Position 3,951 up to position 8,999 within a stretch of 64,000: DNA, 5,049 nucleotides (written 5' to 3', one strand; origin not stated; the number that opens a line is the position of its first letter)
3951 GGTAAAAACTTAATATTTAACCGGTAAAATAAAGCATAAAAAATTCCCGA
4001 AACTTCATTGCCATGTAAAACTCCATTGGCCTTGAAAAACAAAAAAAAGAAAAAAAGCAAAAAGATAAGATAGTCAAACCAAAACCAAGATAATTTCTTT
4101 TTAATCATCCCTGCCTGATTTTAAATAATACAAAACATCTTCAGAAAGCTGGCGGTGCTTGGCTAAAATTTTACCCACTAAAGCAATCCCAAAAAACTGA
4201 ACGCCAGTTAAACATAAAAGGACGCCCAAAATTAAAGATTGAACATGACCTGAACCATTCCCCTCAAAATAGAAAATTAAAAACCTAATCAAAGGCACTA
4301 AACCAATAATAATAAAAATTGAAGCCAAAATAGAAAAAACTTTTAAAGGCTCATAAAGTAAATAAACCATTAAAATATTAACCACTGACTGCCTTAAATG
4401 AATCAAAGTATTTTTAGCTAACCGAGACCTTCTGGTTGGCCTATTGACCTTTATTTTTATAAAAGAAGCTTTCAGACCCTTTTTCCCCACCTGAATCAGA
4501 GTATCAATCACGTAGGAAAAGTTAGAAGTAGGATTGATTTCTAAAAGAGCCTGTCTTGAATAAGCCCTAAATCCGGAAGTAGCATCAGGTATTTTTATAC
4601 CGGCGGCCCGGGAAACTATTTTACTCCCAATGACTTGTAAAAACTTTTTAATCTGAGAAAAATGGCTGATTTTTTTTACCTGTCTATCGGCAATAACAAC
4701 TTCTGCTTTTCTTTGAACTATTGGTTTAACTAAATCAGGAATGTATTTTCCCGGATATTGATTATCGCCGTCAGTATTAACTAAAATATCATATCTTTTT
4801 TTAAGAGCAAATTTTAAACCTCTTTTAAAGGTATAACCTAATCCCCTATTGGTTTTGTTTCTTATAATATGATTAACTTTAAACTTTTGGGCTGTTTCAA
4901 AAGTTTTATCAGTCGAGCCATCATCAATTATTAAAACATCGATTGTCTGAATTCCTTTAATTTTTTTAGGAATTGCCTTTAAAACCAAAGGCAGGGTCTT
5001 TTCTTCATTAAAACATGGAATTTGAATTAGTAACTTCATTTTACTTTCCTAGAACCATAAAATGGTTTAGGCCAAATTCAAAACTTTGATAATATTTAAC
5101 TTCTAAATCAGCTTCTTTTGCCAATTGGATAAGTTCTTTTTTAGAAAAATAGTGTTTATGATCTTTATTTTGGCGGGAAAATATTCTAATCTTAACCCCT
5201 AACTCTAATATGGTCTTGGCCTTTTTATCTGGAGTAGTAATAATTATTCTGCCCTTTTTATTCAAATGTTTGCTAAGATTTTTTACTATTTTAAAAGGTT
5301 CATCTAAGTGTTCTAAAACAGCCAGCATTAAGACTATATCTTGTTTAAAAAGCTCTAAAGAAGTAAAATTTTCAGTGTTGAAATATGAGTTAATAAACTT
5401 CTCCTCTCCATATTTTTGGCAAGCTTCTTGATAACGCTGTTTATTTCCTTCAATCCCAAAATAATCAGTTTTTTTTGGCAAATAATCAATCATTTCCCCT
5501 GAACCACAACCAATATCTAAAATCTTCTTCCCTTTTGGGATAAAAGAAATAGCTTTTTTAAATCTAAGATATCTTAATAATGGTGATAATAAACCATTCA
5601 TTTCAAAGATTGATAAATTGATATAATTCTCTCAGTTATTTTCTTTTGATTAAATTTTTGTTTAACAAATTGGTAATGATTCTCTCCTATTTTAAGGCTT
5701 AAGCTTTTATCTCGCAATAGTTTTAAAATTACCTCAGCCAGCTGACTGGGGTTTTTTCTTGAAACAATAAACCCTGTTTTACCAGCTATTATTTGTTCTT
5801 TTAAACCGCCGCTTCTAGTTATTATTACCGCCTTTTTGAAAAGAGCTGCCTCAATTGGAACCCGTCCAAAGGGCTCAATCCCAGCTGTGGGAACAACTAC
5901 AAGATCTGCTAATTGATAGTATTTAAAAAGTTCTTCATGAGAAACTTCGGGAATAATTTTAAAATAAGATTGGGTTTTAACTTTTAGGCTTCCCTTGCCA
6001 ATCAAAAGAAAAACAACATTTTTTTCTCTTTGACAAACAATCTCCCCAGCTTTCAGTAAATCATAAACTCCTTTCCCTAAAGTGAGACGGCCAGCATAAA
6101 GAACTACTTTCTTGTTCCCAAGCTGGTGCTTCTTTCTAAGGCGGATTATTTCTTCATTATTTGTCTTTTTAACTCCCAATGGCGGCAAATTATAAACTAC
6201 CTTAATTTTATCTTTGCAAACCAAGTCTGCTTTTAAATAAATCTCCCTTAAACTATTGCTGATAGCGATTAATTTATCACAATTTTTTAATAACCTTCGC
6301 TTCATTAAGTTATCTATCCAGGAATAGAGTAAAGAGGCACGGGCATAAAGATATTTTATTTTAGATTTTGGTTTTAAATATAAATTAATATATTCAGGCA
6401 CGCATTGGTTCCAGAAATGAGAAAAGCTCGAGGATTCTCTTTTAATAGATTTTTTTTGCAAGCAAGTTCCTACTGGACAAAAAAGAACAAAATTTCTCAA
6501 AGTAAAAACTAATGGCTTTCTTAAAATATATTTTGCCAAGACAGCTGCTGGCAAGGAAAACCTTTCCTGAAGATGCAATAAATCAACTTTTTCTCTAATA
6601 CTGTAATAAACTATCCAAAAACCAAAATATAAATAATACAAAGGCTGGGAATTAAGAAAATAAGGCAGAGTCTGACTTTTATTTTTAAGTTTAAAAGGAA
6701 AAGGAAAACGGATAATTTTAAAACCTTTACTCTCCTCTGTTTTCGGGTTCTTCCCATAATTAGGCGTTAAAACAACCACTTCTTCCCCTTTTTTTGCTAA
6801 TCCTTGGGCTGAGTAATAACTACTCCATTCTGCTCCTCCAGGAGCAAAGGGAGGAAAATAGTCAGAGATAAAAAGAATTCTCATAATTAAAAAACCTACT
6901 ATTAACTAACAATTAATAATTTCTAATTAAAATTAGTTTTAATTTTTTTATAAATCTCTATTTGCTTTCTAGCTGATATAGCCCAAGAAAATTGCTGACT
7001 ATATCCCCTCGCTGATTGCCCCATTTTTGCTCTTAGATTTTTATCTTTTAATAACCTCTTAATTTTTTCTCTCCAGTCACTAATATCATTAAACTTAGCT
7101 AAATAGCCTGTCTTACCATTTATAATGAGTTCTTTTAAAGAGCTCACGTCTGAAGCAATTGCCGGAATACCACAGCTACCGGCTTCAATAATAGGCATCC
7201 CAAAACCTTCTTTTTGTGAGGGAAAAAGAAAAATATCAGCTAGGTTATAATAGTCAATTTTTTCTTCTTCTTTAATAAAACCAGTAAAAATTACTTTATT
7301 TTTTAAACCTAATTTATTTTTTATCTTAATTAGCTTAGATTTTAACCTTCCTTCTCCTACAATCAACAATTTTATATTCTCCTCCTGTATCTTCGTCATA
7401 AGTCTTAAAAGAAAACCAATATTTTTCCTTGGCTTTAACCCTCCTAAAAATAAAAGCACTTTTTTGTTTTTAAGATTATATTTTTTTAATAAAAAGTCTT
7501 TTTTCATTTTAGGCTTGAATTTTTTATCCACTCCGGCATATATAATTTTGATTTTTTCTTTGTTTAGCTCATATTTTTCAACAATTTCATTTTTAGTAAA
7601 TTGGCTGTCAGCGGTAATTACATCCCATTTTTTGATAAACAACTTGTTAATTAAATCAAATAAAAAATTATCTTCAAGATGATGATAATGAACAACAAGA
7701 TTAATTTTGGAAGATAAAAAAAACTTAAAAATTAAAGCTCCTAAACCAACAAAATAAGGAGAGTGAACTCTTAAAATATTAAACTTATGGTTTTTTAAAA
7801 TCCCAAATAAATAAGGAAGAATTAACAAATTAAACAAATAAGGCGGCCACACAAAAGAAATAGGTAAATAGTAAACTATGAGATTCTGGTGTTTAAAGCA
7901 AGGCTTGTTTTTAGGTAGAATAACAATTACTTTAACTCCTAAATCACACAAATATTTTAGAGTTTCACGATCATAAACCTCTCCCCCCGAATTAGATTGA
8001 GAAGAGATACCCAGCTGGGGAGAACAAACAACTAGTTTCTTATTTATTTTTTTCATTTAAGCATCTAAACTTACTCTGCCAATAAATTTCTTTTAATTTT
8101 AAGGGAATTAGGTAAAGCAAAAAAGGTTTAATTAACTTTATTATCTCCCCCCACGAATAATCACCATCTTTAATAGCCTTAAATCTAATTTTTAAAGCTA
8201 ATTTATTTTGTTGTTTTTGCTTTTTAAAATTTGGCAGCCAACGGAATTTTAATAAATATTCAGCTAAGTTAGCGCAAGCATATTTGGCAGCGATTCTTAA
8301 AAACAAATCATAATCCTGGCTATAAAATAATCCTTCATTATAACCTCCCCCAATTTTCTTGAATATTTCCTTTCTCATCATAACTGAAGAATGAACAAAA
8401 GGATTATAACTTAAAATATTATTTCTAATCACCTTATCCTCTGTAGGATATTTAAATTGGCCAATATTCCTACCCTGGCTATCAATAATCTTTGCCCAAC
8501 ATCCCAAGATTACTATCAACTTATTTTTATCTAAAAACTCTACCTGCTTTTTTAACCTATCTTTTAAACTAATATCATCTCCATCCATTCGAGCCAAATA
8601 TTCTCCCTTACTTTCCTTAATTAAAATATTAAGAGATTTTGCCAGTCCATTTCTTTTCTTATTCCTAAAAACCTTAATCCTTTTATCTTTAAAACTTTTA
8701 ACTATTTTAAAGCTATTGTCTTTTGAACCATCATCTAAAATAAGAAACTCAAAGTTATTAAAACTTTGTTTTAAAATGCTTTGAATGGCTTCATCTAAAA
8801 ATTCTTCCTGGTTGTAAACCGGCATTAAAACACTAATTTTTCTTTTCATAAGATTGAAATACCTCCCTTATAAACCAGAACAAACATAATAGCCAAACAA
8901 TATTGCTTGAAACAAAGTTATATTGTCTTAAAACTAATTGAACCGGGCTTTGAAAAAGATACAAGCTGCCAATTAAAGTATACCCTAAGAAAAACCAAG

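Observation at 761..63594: About 57 kb co-directional glycosylation island lacking the canonical initiation, polymerisation and nucleotide-sugar-modifying genes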

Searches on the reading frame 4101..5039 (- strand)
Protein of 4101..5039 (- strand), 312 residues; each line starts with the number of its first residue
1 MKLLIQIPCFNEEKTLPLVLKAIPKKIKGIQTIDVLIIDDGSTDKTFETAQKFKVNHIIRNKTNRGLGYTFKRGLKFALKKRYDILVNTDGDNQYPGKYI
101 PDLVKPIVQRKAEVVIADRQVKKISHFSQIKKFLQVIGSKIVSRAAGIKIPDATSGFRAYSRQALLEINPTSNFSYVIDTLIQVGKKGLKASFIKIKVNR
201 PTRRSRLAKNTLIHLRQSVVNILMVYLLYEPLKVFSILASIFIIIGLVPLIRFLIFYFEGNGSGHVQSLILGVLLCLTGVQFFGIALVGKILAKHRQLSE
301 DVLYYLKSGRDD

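Call 3: search_protein_families(library=pfam, proteins=[window:4101-5039:-], max_evalue=0.01)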
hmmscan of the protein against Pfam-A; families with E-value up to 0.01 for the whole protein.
window:4101-5039:- (312 aa): 1 family
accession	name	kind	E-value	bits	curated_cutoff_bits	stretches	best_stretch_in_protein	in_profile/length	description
PF00535.33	Glycos_transf_2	-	5.2e-23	82.2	23.3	1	7-165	4-164/168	Glycosyl transferase family 2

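Call 14: search_protein_families(library=ncbifam, proteins=[window:4101-5039:-], max_evalue=0.001)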
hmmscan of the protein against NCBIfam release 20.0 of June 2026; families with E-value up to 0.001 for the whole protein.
window:4101-5039:- (312 aa): 13 families
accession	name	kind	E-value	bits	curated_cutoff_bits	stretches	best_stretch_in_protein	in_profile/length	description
TIGR04182.1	glyco_TIGR04182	equivalog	9.4e-23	81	325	1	5-297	4-288/293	S-layer glycoprotein N-glycosyltransferase AglJ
NF007986.1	PRK10714.1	equivalog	2.8e-20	72.5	529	1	3-293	8-294/316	undecaprenyl-phosphate 4-deoxy-4-formamido-L-arabinose transferase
NF041391.1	DPhHxTase_Halo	equivalog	1.7e-17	63.1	375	1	9-197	3-182/213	dolichyl-phosphate hexose transferase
NF047588.1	GlcsyltransPgfSStrep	equivalog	1.7e-15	57.1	500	1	1-294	1-289/308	glycosyltransferase PgfS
NF058614.1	PPMAGASynPpgS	equivalog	1.9e-12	47.1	370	1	5-169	4-166/226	polyprenyl-phospho-N-acetylgalactosaminyl synthase PpgS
TIGR03937.1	PgaC_IcaA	equivalog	3.6e-08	32.8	422.3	1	5-94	49-137/407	poly-beta-1,6-N-acetyl-D-glucosamine synthase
TIGR04283.1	glyco_like_mftF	equivalog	1.4e-07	31.3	182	1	5-67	3-62/221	TIGR04283 family arsenosugar biosynthesis glycosyltransferase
NF007482.0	PRK10073.1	equivalog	6.9e-07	28.6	423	1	2-99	7-103/334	glycosyltransferase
NF010496.0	PRK13915.1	equivalog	3e-06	26.5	262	1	5-111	35-146/307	glucosyl-3-phosphoglycerate synthase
TIGR01556.1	rhamnosyltran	subfamily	5.5e-06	25.8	200.55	1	25-134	15-130/281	rhamnosyltransferase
NF038302.1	EPS_HpsE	equivalog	1.7e-05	24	300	1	2-78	2-77/307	hormogonium polysaccharide biosynthesis glycosyltransferase HpsE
NF041875.1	EPS_EpsD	equivalog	4.5e-05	23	370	1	6-114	4-111/325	exopolysaccharide biosynthesis glycosyltransferase EpsD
TIGR03111.1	glyc2_xrt_Gpos1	hypoth_equivalog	0.0005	19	363.95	1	4-54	52-102/439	TIGR03111 family XrtG-associated glycosyltransferase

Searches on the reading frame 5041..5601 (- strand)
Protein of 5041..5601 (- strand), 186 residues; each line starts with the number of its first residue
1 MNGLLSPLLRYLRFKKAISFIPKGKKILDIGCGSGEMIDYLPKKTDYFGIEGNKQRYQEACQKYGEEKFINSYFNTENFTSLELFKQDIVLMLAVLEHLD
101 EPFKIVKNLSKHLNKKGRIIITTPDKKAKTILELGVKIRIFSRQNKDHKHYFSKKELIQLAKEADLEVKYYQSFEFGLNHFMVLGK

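Call 3: search_protein_families(library=pfam, proteins=[window:5041-5601:-], max_evalue=0.01)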
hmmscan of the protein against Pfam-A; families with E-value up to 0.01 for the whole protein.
window:5041-5601:- (186 aa): 10 families
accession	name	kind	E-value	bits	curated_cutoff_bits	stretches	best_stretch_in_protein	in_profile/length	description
PF13489.12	Methyltransf_23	-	2.4e-19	70.1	27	1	18-168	16-161/164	Methyltransferase domain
PF08242.18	Methyltransf_12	-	4.1e-12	47.1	30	1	28-119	1-98/98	Methyltransferase domain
PF13847.12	Methyltransf_31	-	1.4e-11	44.7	27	1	23-131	3-119/145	Methyltransferase domain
PF08241.18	Methyltransf_11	-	3.1e-10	41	21.2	1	28-121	1-95/95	Methyltransferase domain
PF13649.12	Methyltransf_25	-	1.2e-08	36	27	1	27-117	1-97/97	Methyltransferase domain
PF07021.18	MetW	-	3.3e-07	30.6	21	1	15-124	5-110/193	Methionine biosynthesis protein MetW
PF08003.17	Methyltransf_9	-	1.1e-06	28.2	23.8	1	13-123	106-219/315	Protein of unknown function (DUF1698)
PF05219.18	DREV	-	8.1e-05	22.3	26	1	23-122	94-187/265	DREV methyltransferase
PF02390.23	Methyltransf_4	-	0.00024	21.1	24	1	26-86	4-69/173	Putative methyltransferase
PF02353.26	CMAS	-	0.00076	19.3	27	1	23-174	62-218/273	Mycolic acid cyclopropane synthetase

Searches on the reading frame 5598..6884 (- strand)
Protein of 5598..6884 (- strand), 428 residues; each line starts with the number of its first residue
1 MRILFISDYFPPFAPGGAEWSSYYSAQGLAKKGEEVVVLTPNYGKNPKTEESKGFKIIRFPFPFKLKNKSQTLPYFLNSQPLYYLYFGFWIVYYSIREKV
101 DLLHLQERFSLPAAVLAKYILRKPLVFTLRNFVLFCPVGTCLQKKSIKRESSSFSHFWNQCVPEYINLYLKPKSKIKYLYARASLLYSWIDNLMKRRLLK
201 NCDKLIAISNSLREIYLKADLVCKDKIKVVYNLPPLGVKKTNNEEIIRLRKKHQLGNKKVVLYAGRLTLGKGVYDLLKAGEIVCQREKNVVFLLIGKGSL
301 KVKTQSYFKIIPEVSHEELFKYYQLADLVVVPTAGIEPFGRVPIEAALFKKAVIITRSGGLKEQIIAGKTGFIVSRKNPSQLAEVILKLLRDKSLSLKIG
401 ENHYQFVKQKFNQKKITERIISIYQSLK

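Call 3: search_protein_families(library=pfam, proteins=[window:5598-6884:-], max_evalue=0.01)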
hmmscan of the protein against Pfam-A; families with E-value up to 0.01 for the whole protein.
window:5598-6884:- (428 aa): 5 families
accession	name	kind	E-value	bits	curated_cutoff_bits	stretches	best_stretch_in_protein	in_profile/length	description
PF00534.26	Glycos_transf_1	-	1.6e-28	99.9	26.4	1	248-405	4-171/172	Glycosyl transferases group 1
PF13692.12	Glyco_trans_1_4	-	4.6e-22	79.2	27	1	259-392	2-142/142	Glycosyl transferases group 1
PF13439.12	Glyco_transf_4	-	5.2e-19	69.3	28.5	1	15-232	1-164/170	Glycosyltransferase Family 4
PF13579.12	Glyco_trans_4_4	-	4.7e-10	40.5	29.7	1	16-232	1-157/158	Glycosyl transferase 4-like domain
PF08323.17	Glyco_transf_5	-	0.0072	16.5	22.7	0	26-121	26-123/239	Starch synthase catalytic domain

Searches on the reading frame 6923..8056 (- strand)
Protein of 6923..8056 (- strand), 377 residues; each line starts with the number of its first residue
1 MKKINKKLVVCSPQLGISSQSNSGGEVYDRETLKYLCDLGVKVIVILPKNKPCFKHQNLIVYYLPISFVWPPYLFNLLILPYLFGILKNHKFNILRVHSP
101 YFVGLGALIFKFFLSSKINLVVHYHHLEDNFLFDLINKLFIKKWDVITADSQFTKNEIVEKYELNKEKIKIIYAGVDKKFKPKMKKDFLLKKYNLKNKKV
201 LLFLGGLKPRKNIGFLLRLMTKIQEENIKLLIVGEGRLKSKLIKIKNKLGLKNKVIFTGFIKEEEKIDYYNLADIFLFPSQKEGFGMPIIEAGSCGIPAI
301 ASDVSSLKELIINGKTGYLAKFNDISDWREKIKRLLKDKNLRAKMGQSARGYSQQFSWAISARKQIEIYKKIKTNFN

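Call 3: search_protein_families(library=pfam, proteins=[window:6923-8056:-], max_evalue=0.01)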
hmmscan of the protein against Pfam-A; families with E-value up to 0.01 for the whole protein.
window:6923-8056:- (377 aa): 6 families
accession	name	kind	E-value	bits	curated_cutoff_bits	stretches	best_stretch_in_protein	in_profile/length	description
PF00534.26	Glycos_transf_1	-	1.3e-46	158.7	26.4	1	189-350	5-170/172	Glycosyl transferases group 1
PF13692.12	Glyco_trans_1_4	-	1.5e-35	123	27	1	199-338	2-142/142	Glycosyl transferases group 1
PF13439.12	Glyco_transf_4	-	1.2e-20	74.6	28.5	1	23-178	2-168/170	Glycosyltransferase Family 4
PF13524.12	Glyco_trans_1_2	-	3.6e-10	40.4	25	1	226-350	13-126/144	Glycosyl transferase-like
PF20706.3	GT4-conflict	-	1.6e-07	31.1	26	1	226-363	231-383/385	Family 4 Glycosyltransferase in conflict systems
PF13579.12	Glyco_trans_4_4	-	9.4e-05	23.2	29.7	1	24-174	2-157/158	Glycosyl transferase 4-like domain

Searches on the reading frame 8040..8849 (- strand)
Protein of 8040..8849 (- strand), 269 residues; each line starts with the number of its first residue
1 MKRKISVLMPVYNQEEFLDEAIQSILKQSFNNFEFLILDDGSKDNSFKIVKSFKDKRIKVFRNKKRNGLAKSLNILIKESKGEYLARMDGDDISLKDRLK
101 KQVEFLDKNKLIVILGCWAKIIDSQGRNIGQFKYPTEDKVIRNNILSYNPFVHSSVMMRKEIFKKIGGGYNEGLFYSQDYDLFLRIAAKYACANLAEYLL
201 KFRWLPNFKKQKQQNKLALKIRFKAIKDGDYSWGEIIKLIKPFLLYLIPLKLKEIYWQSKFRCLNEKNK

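Call 3: search_protein_families(library=pfam, proteins=[window:8040-8849:-], max_evalue=0.01)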
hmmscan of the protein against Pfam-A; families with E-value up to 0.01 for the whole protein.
window:8040-8849:- (269 aa): 4 families
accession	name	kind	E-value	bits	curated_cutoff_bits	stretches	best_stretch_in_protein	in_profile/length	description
PF00535.33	Glycos_transf_2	-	1.1e-35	123.5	23.3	1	6-166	1-167/168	Glycosyl transferase family 2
PF10111.15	Glyco_tranf_2_2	-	1.4e-20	74.4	27.3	1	6-192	1-205/276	Glycosyltransferase like family 2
PF13641.12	Glyco_tranf_2_3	-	3.8e-08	34.1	27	1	5-116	3-120/230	Glycosyltransferase like family 2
PF13704.12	Glyco_tranf_2_4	-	0.0099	16.8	27.5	0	13-94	2-84/98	Glycosyl transferase family 2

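Call 14: search_protein_families(library=ncbifam, proteins=[window:8040-8849:-], max_evalue=0.001)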
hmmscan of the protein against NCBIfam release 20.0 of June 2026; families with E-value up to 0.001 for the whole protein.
window:8040-8849:- (269 aa): 22 families
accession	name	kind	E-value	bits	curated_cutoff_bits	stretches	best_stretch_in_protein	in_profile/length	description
NF053739.1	GlytfEpsEBac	equivalog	1.4e-44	152.1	450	1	4-260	2-262/265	glycosyltransferase EpsE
NF047683.1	TeichurnBiosyTuaG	equivalog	1.4e-26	93.7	400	1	2-203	5-204/252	teichuronic acid biosynthesis protein TuaG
NF007482.0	PRK10073.1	equivalog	1.3e-18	67.1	423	1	2-147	5-148/334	glycosyltransferase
TIGR03937.1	PgaC_IcaA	equivalog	1e-17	64.2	422.3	1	3-100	45-144/407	poly-beta-1,6-N-acetyl-D-glucosamine synthase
NF007453.0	PRK10018.1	equivalog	5.1e-16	59.2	382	1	4-191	7-194/280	colanic acid biosynthesis glycosyltransferase WcaA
TIGR04017.1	WcaA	equivalog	5.5e-16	59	495.75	1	4-191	6-193/279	colanic acid biosynthesis glycosyltransferase WcaA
NF050050.1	ProtGlycPglI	equivalog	2.5e-15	56.7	500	1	3-113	2-115/306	GalNAc(5)-diNAcBac-PP-undecaprenol beta-1,3-glucosyltransferase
TIGR03111.1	glyc2_xrt_Gpos1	hypoth_equivalog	9.4e-15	54.3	363.95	1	4-115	50-165/439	TIGR03111 family XrtG-associated glycosyltransferase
NF041875.1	EPS_EpsD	equivalog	5.2e-13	49.1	370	1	5-187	1-190/325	exopolysaccharide biosynthesis glycosyltransferase EpsD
TIGR04283.1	glyco_like_mftF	equivalog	3.3e-12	46.5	182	1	5-194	1-177/221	TIGR04283 family arsenosugar biosynthesis glycosyltransferase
NF041394.1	GtaseAglG_Halo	equivalog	2.8e-11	43.3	440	1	4-116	2-117/304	glucosyl-dolichyl phosphate glucuronosyltransferase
NF038299.1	EPS_HpsN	equivalog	7.2e-10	38.3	425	1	4-103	2-103/317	hormogonium polysaccharide biosynthesis glycosyltransferase HpsN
TIGR03965.1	mycofact_glyco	equivalog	8.1e-10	38.1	280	1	3-188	74-265/467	mycofactocin biosynthesis glycosyltransferase MftF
TIGR04440.1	glyco_TIGR04440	domain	4.2e-09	36.5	70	1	5-165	2-157/215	TIGR00180 family glycosyltransferase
NF038302.1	EPS_HpsE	equivalog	4.7e-08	32.3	300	1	5-112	3-117/307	hormogonium polysaccharide biosynthesis glycosyltransferase HpsE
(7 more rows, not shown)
